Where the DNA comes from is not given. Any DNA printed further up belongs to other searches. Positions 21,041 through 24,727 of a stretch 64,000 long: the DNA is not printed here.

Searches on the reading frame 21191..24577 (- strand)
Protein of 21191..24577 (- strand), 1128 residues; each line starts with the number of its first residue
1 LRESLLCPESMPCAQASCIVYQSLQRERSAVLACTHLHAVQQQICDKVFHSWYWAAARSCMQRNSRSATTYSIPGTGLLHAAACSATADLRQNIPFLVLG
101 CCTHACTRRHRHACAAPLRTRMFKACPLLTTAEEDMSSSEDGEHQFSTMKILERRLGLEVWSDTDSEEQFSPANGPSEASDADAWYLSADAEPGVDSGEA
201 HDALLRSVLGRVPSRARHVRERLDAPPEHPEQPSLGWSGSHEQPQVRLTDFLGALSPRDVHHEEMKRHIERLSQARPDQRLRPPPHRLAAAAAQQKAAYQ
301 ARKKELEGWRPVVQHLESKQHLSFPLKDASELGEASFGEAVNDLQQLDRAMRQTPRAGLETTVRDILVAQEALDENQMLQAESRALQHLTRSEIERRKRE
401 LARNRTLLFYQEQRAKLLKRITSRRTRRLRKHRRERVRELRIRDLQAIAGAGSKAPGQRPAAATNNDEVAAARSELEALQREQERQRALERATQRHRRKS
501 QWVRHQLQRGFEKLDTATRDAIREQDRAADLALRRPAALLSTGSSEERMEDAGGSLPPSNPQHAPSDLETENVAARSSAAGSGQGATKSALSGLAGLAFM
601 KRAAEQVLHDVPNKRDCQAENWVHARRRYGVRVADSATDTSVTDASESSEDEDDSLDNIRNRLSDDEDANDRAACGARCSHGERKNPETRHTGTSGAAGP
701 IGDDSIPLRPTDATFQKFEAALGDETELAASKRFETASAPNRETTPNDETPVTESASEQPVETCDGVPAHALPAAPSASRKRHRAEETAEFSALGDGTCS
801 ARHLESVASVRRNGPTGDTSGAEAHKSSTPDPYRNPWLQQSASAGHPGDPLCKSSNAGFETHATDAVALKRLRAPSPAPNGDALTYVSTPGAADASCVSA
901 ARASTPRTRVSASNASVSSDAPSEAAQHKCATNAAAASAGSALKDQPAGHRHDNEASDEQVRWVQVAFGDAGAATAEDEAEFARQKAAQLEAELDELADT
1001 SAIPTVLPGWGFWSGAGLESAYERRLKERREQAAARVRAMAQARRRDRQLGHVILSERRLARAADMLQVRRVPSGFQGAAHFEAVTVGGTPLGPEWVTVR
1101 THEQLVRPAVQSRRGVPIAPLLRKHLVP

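Call 11: search_protein_families(library=pfam, proteins=[window:21191-24577:-], max_evalue=0.00001)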
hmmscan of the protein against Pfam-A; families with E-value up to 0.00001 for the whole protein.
window:21191-24577:- (1128 aa): 1 family
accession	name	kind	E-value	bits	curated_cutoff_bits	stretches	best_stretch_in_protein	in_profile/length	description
PF04615.18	Utp14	-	6.7e-77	260.1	30.2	1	237-1123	36-730/731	Utp14 protein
